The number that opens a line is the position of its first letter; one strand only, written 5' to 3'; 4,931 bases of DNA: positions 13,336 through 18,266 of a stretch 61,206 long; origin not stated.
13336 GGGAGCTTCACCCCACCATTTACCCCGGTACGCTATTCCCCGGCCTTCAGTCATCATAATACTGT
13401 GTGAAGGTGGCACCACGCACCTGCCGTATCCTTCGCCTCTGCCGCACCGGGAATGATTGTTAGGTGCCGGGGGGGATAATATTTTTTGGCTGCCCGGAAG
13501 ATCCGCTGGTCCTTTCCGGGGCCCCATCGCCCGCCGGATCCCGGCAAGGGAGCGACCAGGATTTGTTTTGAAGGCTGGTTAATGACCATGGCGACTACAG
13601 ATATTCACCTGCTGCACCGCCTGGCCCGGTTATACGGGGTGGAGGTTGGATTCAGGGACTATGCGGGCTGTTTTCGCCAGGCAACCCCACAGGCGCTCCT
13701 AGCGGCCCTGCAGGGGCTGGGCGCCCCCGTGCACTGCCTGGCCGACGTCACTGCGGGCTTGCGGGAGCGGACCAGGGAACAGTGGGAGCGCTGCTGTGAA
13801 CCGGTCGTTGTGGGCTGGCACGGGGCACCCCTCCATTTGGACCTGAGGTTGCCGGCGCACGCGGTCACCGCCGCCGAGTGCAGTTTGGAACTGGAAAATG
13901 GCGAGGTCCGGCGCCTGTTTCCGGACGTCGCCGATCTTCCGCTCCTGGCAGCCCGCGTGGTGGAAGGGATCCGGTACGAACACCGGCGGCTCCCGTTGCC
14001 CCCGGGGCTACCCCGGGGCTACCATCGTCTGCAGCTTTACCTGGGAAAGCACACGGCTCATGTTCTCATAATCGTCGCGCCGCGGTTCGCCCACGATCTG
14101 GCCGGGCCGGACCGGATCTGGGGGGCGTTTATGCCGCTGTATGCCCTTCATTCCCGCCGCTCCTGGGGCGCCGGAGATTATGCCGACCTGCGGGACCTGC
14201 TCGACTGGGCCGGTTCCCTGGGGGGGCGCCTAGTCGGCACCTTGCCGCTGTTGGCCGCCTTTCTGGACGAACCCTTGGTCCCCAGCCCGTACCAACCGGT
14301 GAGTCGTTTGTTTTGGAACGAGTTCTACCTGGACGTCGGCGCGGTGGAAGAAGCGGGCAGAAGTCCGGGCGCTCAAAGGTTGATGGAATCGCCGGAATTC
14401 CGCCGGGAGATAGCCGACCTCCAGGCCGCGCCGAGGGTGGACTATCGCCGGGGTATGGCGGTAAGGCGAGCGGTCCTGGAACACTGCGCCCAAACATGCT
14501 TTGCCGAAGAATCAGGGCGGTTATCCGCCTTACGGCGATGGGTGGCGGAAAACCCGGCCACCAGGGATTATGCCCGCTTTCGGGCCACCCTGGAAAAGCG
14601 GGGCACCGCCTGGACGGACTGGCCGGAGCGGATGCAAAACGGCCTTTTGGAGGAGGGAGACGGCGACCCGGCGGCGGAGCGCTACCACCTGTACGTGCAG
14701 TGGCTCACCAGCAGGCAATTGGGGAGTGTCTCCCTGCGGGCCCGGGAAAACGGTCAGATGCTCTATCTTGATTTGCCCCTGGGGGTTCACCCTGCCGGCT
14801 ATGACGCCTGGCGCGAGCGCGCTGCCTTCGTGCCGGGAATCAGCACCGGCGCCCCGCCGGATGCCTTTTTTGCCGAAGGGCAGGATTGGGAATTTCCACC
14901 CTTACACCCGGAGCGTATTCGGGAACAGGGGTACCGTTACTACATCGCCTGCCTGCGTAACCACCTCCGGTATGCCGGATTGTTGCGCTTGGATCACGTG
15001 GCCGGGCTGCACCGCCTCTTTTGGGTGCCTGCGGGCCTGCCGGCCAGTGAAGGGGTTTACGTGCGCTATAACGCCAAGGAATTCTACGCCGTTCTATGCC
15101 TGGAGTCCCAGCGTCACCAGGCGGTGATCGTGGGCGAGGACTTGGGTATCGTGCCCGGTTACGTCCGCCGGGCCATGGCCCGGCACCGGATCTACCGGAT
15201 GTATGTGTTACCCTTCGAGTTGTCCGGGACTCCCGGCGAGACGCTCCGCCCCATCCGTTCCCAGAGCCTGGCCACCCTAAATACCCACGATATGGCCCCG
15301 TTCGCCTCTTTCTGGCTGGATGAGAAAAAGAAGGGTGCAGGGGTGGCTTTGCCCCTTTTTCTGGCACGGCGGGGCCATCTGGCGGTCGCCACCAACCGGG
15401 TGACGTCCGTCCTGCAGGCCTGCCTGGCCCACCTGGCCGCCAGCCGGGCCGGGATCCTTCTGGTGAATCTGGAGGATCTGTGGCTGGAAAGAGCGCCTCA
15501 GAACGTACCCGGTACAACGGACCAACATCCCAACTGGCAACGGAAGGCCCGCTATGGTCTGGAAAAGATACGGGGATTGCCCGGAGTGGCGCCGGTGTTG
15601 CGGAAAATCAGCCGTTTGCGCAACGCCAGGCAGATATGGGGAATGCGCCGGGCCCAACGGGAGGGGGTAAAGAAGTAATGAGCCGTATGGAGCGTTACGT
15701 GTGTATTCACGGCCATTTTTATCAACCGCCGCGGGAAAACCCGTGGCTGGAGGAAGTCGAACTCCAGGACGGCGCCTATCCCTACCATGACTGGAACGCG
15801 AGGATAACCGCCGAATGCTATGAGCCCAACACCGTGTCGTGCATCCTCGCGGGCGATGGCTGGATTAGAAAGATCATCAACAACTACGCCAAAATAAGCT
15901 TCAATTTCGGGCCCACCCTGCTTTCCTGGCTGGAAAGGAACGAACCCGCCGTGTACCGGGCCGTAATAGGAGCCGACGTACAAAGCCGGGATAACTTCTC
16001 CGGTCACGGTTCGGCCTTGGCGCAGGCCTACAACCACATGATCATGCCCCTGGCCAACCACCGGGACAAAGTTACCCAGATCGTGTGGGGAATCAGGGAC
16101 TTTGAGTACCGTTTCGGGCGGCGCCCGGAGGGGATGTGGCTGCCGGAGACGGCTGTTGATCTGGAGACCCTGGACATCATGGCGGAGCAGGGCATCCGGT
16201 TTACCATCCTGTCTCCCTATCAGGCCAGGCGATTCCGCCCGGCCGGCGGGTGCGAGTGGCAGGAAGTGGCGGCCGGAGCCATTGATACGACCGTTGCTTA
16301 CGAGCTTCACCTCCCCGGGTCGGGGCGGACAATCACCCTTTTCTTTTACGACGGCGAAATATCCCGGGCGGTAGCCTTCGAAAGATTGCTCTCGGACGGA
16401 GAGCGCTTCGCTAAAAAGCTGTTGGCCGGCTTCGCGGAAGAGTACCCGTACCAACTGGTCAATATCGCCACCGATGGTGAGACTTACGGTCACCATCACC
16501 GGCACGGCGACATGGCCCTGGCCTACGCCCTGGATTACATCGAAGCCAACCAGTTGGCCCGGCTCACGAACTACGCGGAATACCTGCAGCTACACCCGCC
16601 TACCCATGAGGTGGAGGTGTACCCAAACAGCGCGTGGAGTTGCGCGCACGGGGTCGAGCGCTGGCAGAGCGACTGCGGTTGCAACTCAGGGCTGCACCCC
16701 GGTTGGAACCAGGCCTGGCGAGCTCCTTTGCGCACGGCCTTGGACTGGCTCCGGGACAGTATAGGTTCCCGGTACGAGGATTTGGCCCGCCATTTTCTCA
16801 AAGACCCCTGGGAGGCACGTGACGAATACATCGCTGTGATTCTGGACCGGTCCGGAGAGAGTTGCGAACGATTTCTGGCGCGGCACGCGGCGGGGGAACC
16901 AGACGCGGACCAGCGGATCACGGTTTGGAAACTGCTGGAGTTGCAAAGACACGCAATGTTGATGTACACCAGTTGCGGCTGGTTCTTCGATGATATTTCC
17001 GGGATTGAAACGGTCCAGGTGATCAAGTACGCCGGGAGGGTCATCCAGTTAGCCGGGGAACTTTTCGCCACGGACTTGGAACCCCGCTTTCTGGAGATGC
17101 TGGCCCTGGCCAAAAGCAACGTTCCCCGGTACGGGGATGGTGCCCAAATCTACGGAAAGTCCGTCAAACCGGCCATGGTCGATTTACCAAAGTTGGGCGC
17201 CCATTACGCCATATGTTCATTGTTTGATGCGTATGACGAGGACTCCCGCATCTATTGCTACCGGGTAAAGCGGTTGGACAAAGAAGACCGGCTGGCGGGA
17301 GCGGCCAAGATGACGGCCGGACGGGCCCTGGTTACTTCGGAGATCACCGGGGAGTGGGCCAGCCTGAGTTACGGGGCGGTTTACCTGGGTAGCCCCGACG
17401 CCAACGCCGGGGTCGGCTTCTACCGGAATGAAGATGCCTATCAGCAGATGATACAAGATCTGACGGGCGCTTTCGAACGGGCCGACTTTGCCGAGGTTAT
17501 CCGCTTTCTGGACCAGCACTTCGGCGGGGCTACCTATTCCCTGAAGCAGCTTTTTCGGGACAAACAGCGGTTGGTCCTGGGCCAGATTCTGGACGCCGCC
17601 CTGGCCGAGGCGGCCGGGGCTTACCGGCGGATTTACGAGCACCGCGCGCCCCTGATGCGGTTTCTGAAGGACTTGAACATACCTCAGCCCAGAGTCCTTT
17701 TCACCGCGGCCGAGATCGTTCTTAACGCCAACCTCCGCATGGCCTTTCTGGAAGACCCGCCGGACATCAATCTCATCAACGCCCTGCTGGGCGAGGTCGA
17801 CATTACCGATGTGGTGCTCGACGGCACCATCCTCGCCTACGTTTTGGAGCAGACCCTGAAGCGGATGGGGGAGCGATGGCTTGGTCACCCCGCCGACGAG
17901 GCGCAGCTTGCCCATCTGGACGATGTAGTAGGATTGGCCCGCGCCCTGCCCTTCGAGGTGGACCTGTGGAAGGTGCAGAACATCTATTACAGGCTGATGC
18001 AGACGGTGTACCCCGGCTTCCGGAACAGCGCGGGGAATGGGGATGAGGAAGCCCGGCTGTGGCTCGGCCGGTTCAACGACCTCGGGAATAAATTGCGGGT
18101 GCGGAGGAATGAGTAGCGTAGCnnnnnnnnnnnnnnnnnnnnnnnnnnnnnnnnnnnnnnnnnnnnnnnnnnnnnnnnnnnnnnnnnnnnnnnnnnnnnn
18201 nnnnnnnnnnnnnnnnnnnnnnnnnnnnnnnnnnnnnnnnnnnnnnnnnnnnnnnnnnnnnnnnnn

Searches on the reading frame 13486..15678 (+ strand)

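Call 83: search_protein_families(library=ncbifam, proteins=[window:13486-15678:+], max_evalue=0.00001)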
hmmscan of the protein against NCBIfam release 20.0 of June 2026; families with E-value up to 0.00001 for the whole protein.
window:13486-15678:+ (730 aa): 9 families
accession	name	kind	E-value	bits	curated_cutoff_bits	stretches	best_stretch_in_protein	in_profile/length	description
NF011077.0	PRK14507.1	equivalog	8.1e-122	408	2148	2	41-611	6-590/1693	malto-oligosyltrehalose synthase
NF008274.0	PRK11052.1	equivalog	3.5e-106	356.4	806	2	158-611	87-559/695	4-alpha-glucanotransferase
TIGR00217.1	malQ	equivalog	3e-77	260.8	205.65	1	173-610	2-459/587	4-alpha-glucanotransferase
NF011081.0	PRK14508.1-4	equivalog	1.6e-70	238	556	1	207-708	20-524/529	4-alpha-glucanotransferase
NF011082.0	PRK14510.1-1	equivalog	3.1e-67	226.9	2511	1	38-611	697-1284/1410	bifunctional glycogen debranching protein GlgX/4-alpha-glucanotransferase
NF011080.0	PRK14508.1-3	subfamily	2.2e-33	115.7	477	1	236-686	30-473/496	4-alpha-glucanotransferase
NF011079.0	PRK14508.1-2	subfamily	5.4e-32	111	555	1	265-689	60-481/506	4-alpha-glucanotransferase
NF011083.0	PRK14510.1-2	equivalog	9.9e-19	66.4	1322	1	353-580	843-1081/1186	bifunctional glycogen debranching protein GlgX/4-alpha-glucanotransferase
NF011078.0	PRK14508.1-1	subfamily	2.8e-18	66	776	1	267-680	56-468/503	4-alpha-glucanotransferase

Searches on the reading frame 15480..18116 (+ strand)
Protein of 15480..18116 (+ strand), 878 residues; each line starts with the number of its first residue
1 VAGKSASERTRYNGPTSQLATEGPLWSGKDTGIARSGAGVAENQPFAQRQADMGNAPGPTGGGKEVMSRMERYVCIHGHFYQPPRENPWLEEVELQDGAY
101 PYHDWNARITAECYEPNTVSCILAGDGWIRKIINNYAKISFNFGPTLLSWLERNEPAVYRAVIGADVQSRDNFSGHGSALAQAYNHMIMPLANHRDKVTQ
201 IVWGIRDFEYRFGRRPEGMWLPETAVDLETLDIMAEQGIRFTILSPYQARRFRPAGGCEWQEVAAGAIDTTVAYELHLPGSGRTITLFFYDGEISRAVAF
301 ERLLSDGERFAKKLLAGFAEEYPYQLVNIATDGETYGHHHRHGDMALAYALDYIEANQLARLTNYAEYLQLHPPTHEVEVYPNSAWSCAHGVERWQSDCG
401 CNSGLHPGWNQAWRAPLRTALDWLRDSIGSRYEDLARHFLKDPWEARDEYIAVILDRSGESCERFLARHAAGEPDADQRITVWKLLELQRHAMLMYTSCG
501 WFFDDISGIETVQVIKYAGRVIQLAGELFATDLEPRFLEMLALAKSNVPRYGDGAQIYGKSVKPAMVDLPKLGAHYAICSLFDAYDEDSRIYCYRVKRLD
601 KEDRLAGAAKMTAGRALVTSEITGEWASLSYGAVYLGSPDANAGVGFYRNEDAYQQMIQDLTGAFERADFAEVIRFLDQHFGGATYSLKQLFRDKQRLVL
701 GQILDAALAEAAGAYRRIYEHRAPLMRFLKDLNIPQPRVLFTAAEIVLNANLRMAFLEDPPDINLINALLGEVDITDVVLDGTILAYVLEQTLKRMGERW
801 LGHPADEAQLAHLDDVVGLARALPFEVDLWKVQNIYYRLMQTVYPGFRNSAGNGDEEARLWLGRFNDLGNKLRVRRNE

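Call 83: search_protein_families(library=ncbifam, proteins=[window:15480-18116:+], max_evalue=0.00001)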
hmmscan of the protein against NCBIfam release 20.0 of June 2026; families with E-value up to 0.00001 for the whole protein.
window:15480-18116:+ (878 aa): 1 family
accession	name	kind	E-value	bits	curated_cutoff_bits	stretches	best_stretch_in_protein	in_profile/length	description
NF041133.1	branch_enz_Thcocales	equivalog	3.9e-06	25.6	1000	0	179-226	138-186/553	1,4-alpha-glucan branching protein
